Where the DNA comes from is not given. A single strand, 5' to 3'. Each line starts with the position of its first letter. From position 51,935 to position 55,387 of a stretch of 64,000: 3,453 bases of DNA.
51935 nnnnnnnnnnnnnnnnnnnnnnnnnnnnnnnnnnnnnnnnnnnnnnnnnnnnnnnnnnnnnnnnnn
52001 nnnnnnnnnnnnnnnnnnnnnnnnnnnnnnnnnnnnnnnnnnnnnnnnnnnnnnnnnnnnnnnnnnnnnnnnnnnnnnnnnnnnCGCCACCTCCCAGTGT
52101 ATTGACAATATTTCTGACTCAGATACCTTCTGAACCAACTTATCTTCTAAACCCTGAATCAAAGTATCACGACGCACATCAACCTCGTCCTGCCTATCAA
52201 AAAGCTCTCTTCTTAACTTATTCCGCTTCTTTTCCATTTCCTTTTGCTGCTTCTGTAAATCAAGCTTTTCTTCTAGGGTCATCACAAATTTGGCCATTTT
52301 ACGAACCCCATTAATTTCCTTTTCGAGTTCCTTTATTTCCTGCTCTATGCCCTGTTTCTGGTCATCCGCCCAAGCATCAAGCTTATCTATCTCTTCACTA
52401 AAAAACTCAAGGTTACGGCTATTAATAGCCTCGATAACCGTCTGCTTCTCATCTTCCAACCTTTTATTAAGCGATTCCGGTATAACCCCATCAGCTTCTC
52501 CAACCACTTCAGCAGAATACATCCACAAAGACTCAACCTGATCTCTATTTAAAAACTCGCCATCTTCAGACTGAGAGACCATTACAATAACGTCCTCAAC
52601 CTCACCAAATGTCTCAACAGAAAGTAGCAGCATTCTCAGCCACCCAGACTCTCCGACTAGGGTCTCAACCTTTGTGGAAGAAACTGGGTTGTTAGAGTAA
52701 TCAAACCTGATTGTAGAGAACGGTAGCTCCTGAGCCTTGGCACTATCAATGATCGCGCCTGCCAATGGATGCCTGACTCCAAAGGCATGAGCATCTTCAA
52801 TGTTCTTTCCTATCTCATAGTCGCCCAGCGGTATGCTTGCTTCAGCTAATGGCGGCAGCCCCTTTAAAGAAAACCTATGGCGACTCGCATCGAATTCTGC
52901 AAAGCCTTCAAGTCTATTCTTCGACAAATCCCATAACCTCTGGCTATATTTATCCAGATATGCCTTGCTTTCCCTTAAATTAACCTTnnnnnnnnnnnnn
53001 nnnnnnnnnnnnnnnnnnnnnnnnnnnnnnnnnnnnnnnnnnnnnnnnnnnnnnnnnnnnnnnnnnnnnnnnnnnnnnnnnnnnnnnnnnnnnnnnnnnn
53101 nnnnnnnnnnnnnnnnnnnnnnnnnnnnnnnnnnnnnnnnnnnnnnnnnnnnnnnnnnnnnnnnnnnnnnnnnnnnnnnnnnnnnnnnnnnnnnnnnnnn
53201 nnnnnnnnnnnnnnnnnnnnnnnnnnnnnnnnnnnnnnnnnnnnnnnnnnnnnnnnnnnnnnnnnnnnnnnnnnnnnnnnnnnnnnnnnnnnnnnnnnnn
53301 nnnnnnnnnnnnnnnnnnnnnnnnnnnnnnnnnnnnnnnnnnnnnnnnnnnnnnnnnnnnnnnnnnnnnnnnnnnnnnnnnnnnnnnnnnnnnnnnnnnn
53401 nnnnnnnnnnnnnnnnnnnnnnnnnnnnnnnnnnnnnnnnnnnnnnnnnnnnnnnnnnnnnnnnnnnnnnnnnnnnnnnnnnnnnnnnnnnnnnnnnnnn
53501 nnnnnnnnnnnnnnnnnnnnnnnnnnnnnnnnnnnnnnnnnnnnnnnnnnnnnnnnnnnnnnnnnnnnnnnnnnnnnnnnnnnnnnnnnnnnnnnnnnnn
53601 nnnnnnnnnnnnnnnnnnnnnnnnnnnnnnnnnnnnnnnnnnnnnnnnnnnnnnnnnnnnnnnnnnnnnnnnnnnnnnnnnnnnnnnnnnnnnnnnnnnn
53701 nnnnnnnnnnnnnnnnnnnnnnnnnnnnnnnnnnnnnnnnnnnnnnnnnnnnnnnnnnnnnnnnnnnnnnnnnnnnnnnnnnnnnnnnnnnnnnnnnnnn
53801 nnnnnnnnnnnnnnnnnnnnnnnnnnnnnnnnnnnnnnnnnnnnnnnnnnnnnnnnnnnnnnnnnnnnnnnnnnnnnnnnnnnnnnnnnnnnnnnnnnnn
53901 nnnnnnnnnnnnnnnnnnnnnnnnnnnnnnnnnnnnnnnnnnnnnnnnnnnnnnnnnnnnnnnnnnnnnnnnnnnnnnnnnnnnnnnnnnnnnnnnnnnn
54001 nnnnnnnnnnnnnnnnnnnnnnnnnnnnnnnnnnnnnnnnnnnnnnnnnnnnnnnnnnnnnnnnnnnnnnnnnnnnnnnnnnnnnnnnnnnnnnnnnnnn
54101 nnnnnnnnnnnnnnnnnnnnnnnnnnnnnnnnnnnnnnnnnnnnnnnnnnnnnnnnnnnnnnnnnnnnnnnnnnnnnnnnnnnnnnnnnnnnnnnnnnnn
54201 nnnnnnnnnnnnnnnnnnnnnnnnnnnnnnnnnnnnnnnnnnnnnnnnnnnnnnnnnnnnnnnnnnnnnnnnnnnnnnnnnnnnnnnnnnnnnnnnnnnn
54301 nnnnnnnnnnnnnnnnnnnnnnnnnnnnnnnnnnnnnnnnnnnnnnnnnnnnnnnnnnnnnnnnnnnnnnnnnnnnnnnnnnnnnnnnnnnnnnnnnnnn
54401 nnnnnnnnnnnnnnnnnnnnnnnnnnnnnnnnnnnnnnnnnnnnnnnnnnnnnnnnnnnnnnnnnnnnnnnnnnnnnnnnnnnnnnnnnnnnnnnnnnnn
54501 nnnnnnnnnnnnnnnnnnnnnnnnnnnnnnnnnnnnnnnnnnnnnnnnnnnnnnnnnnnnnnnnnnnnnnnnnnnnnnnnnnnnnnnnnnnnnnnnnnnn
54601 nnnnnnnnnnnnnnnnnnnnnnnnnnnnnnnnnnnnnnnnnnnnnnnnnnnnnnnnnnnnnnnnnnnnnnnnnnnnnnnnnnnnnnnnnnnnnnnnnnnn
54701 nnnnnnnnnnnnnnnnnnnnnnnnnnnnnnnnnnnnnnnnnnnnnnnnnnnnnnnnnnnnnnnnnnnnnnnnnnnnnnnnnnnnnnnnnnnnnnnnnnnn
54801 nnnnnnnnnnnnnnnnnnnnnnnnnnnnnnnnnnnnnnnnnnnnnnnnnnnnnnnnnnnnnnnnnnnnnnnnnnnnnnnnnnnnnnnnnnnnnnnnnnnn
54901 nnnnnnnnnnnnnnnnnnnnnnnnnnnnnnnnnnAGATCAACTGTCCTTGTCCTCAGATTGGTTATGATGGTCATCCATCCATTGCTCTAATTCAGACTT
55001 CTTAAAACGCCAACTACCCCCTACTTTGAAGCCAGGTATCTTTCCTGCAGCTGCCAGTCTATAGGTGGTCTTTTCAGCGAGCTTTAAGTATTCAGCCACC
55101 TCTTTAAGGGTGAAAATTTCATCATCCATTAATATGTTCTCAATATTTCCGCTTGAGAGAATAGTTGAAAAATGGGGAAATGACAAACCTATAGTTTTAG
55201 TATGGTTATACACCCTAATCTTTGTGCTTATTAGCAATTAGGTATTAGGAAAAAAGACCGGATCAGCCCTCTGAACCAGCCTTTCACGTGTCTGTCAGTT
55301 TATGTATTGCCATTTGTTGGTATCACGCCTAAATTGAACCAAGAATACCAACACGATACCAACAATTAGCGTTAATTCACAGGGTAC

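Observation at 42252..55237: Eight-gene single-strand defence operon: HTH - SNF2 helicase - AIPR - two Mod methyltransferases - type III Res-like - two uncharacterised genes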

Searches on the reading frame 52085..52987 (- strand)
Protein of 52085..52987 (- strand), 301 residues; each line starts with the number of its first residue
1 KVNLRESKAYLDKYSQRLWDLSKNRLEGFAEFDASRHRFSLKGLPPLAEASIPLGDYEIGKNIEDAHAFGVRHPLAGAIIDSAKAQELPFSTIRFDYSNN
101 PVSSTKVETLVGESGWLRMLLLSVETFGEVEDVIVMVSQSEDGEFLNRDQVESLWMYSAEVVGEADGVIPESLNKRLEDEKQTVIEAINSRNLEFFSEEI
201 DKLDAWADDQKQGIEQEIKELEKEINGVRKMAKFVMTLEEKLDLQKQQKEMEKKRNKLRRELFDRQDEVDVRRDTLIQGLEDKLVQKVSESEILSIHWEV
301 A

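Call 81: search_dna_similar(query=window:52085-52987:-, collection=plasmids, mode=protein, max_rows=40, max_evalue=0.00001)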
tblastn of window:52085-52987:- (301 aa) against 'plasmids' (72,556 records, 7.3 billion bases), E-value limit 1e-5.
Records with a match: 43; places in all: 44; records where one place covers at least 80% of the query: 38.
Best place of each record, by identity: <60% 43.
By first word of the organism name: Salmonella 15; Klebsiella 11; Escherichia 2; Aeromonas 2; Roseomonas 2; Cupriavidus 1; Blastomonas 1; Deinococcus 1; Rhizobium 1; Planctomycetes 1; and 6 more.
By predicted mobility (MOB-suite, as given by PLSDB): conjugative 27; non-mobilizable 13; mobilizable 3.
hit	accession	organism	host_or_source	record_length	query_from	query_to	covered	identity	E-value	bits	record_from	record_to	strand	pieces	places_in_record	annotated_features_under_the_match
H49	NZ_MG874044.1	Salmonella sp.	-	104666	1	300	100%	40.5%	5e-51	187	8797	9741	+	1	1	none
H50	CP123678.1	Salmonella enterica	animal-swine-market swine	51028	1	300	100%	40.5%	6e-51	187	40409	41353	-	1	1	SNF2-related protein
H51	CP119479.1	Salmonella enterica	Product-Raw-Ground, Comminuted or ...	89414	1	300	100%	40.5%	6e-51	187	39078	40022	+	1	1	SNF2-related protein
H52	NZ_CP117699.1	Salmonella enterica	Homo sapiens,tissue sample,leg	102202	1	300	100%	40.5%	6e-51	187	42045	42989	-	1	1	SNF2-related protein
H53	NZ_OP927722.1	Salmonella sp.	-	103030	1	300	100%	40.5%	6e-51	187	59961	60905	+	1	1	SNF2-related protein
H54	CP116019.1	Salmonella enterica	cell culture,pig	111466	1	300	100%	40.5%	6e-51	187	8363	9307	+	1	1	SNF2-related protein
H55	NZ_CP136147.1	Salmonella enterica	Homo sapiens,Skin secretion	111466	1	300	100%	40.5%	6e-51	187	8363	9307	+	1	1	SNF2-related protein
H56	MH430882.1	Salmonella enterica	-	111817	1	300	100%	40.5%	6e-51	187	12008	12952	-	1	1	rapA_2: RNA polymerase-associated protein RapA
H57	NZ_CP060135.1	Salmonella enterica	slaughtered pig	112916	1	300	100%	40.5%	6e-51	187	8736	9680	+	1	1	SNF2-related protein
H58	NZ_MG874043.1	Salmonella sp.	-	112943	1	300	100%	40.5%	6e-51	187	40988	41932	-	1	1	SNF2-related protein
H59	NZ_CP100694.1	Salmonella enterica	Homo sapiens,stool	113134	1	300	100%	40.5%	6e-51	187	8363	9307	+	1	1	SNF2-related protein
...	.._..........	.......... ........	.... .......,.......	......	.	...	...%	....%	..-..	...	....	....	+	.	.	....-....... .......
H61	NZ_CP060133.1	Salmonella enterica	slaughtered pig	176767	1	300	100%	40.5%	6e-51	187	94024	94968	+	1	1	SNF2-related protein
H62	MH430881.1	Salmonella enterica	-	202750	1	300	100%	40.5%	6e-51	187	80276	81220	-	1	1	rapA_1: RNA polymerase-associated protein RapA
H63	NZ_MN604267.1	Salmonella enterica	-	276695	1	300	100%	40.5%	6e-51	187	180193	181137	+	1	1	SNF2-related protein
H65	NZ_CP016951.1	Cupriavidus taiwanensis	Mimosa,single cell,nodules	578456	1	300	100%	33.1%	2e-42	162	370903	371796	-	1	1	SNF2-related protein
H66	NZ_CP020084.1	Blastomonas fulva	Cell culture,microcystis culture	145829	1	300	100%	32.2%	2e-37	147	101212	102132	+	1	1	SNF2-related protein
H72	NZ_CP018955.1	Escherichia coli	Homo sapiens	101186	1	301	100%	28.7%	1e-31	131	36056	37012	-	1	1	SNF2-related protein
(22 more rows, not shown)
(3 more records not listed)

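Call 82: get_annotated_region(hit=H72, flank=10000)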
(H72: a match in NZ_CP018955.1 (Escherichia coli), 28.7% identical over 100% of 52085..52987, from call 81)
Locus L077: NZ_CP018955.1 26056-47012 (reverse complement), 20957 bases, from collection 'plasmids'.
description: Escherichia coli strain Ecol_316 plasmid pEC316_2, complete sequence
organism: Escherichia coli (NCBI taxid 562)
taxonomy: Bacteria; Pseudomonadota; Gammaproteobacteria; Enterobacterales; Enterobacteriaceae; Escherichia; Escherichia coli
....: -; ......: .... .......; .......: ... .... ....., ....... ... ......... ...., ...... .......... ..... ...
typing (MOB-suite, as given by PLSDB): conjugative; replicon IncFIB,IncFII; relaxase MOBF,MOBF; mating-pair formation MPF_F
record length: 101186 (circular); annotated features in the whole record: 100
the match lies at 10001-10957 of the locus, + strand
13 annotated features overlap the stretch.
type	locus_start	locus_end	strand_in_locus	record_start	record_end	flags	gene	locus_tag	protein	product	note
CDS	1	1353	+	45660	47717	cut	-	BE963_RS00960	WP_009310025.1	ParB/RepB/Spo0J family partition protein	-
CDS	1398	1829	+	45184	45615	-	psiB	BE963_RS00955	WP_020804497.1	conjugation system SOS inhibitor PsiB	-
CDS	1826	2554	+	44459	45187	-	-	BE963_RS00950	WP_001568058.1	plasmid SOS inhibition protein A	-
CDS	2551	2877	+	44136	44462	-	-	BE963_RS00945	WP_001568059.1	hypothetical protein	-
CDS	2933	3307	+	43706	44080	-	-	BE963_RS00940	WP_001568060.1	hypothetical protein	-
CDS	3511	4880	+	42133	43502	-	-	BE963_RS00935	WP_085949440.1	IS3-like element ISKpn8 family transposase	GO:0006313 - DNA transposition [Evidence IEA]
CDS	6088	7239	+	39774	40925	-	-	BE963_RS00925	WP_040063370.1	IS30 family transposase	-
CDS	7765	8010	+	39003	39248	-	-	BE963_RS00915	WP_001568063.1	helix-turn-helix transcriptional regulator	-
CDS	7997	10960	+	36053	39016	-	-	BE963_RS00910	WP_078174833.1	SNF2-related protein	-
CDS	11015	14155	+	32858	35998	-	-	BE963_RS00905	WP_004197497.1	DNA methyltransferase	-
CDS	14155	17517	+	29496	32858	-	-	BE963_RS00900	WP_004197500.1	DEAD/DEAH box helicase family protein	-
CDS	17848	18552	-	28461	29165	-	-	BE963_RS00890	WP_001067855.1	IS6-like element IS26 family transposase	GO:0006313 - DNA transposition [Evidence IEA]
CDS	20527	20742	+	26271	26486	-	-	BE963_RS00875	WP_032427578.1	hypothetical protein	-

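Call 83: get_annotated_region(hit=H65, flank=10000)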
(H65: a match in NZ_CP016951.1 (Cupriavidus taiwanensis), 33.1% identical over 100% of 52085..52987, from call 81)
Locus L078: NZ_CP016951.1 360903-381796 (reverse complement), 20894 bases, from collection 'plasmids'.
description: Cupriavidus taiwanensis strain SWF66294 plasmid unnamed, complete sequence
organism: Cupriavidus taiwanensis (NCBI taxid 164546)
taxonomy: Bacteria; Pseudomonadota; Betaproteobacteria; Burkholderiales; Burkholderiaceae; Cupriavidus; Cupriavidus taiwanensis
host: -; source: Mimosa,single cell,nodules; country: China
typing (MOB-suite, as given by PLSDB): conjugative; relaxase MOBH,MOBP; mating-pair formation MPF_T
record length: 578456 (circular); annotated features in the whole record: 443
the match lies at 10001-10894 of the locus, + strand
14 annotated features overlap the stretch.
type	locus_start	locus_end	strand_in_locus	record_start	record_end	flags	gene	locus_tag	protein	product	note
CDS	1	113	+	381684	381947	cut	-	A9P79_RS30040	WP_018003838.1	H-NS histone family protein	-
CDS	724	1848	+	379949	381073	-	-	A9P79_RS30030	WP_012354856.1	DUF262 domain-containing protein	-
CDS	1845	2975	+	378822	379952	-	-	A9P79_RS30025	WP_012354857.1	DUF3696 domain-containing protein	-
CDS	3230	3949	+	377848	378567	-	-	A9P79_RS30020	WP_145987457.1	hypothetical protein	-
CDS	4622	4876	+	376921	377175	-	-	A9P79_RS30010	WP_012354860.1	H-NS family nucleoid-associated regulatory protein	GO:0006355 - regulation of DNA-templated transcription [Evidence IEA]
CDS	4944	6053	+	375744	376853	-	-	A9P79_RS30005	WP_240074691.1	competence protein CoiA family protein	-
CDS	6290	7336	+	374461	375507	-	-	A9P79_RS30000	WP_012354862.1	DNA-binding protein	-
CDS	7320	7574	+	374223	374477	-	-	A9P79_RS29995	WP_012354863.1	H-NS family nucleoid-associated regulatory protein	GO:0006355 - regulation of DNA-templated transcription [Evidence IEA]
CDS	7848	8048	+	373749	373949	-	-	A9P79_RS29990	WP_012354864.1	helix-turn-helix domain-containing protein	-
CDS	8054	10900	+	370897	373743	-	-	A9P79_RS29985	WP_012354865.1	SNF2-related protein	-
CDS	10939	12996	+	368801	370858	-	-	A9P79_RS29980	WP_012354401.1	site-specific DNA-methyltransferase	GO:0006306 - DNA methylation [Evidence IEA]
CDS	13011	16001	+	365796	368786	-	-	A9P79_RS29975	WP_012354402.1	DEAD/DEAH box helicase family protein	-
CDS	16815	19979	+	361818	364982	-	-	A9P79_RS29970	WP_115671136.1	N-6 DNA methylase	GO:0006306 - DNA methylation [Evidence IEA]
CDS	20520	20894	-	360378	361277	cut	-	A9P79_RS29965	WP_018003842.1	hypothetical protein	-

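Call 84: get_annotated_region(hit=H66, flank=10000)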
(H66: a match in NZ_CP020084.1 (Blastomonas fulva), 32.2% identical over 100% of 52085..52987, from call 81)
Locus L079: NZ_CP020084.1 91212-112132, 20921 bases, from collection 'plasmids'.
description: Blastomonas fulva strain T2 plasmid unnamed, complete sequence
organism: Blastomonas fulva (NCBI taxid 1550728)
taxonomy: Bacteria; Pseudomonadota; Alphaproteobacteria; Sphingomonadales; Sphingomonadaceae; Blastomonas; Blastomonas fulva
host: -; source: Cell culture,microcystis culture; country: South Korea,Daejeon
typing (MOB-suite, as given by PLSDB): non-mobilizable
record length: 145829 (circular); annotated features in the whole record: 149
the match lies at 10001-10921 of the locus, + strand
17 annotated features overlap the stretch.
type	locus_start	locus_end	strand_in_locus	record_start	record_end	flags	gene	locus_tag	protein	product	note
CDS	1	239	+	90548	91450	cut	-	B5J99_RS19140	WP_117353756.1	nucleotide-binding protein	-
CDS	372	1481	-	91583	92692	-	-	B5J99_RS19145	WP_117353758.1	Fic/DOC family N-terminal domain-containing protein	-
CDS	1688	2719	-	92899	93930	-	-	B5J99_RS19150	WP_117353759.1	PIN domain-containing protein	-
CDS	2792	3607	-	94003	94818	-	-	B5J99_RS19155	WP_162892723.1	hypothetical protein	-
CDS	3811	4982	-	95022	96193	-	-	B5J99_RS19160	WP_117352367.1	IS3 family transposase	-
CDS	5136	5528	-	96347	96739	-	-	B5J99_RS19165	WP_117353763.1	hypothetical protein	-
CDS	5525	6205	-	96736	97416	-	-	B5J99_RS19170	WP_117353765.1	DUF433 domain-containing protein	-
CDS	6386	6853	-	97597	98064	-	-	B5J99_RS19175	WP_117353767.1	hypothetical protein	-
CDS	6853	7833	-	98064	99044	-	-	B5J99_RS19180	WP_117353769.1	hypothetical protein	-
CDS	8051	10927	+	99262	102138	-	-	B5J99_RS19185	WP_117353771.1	SNF2-related protein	-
CDS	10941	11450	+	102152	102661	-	-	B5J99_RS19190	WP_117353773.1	hypothetical protein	-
CDS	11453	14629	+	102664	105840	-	-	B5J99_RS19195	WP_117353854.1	site-specific DNA-methyltransferase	GO:0006306 - DNA methylation [Evidence IEA]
CDS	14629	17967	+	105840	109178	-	-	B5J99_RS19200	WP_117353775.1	DEAD/DEAH box helicase family protein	-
CDS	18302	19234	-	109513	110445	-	-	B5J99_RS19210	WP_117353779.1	helix-turn-helix transcriptional regulator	-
CDS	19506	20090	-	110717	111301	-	-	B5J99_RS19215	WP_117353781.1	recombinase family protein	GO:0006310 - DNA recombination [Evidence IEA]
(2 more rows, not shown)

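Call 98: search_protein_families(library=pfam, proteins=[L079:10941-11450:+], max_evalue=0.01)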
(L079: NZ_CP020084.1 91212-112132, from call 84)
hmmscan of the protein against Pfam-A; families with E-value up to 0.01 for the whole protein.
L079:10941-11450:+ (169 aa): 0 families

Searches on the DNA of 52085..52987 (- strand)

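Call 91: search_dna_similar(query=L077:7700-17600:+, collection=ecoli_genomes, mode=near, max_rows=6)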
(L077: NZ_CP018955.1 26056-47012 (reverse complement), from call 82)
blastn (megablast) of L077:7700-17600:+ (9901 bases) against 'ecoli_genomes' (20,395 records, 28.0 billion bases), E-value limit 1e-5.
Records with a match: 170; places in all: 185; records where one place covers at least 80% of the query: 2.
Genomes with a match: 157 of 5426; with a place that covers at least 80% of the query: 2. Places per genome that has any: lowest 1, median 1, highest 8. On chromosomes: 4 places; on plasmids: 181.
Best place of each record, by identity: >=99% 167; 95-99% 1; 80-90% 2.
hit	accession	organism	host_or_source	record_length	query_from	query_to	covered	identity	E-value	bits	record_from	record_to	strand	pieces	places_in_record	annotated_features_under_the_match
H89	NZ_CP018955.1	Escherichia coli strain Ecol_316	Homo sapiens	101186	1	9901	100%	100.0%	0e+0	18284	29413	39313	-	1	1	DEAD/DEAH box helicase family protein | site-specific DNA-methyltransferase | SNF2-related protein | helix-turn-helix domain-containing protein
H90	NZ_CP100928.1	Escherichia coli strain ET729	sediment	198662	1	9901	100%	100.0%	0e+0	18279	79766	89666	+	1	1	DEAD/DEAH box helicase family protein | site-specific DNA-methyltransferase | SNF2-related protein | helix-turn-helix transcriptional regulator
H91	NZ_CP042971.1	Escherichia coli strain CFSAN061769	missing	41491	8389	8686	3%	99.7%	1e-150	545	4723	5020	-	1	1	DUF1158 domain-containing protein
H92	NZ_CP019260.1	Escherichia coli strain 13C1065T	chicken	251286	8389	8686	3%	99.7%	1e-150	545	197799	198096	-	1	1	DUF1158 domain-containing protein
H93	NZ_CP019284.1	Escherichia coli strain 13P484A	pig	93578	8389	8686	3%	99.7%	1e-150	545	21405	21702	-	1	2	DUF1158 domain-containing protein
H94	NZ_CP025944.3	Escherichia coli strain SCEC020023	Homo sapiens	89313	8389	8686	3%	99.7%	1e-150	545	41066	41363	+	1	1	DUF1158 domain-containing protein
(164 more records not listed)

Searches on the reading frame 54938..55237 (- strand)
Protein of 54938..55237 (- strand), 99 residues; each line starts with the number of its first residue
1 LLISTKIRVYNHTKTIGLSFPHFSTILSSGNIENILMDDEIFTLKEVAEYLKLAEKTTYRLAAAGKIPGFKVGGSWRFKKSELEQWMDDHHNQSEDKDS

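Call 3: search_protein_families(library=pfam, proteins=[window:54938-55237:-], max_evalue=0.01)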
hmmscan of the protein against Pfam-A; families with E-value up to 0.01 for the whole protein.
window:54938-55237:- (99 aa): 1 family
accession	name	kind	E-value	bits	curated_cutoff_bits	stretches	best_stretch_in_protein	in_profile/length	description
PF12728.13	HTH_17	-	7.3e-18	65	27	1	42-89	2-49/51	Helix-turn-helix domain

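Call 4: search_protein_families(library=padloc, proteins=[window:54938-55237:-], max_evalue=0.001)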
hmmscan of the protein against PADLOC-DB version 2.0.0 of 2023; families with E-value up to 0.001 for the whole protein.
window:54938-55237:- (99 aa): 1 family
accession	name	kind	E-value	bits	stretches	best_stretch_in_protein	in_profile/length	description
PDLC04133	mad1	-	9.9e-09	33.4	1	37-89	1-53/60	mads_1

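Call 5: search_protein_families(library=ncbifam, proteins=[window:54938-55237:-], max_evalue=0.001)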
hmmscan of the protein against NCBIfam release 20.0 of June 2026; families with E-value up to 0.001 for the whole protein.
window:54938-55237:- (99 aa): 3 families
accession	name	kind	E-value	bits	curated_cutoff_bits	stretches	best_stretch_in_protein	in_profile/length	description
NF047737.1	antiphage_MADS1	equivalog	4.2e-23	81.3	80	1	39-87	1-49/49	methylation-associated defense system helix-turn-helix domain-containing protein MAD1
TIGR01764.1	excise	domain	3.7e-15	56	28.8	1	42-87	2-47/49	excisionase family DNA-binding protein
NF033787.1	HTH_BldC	subfamily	2.8e-05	23.9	77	1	41-85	2-47/49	BldC family transcriptional regulator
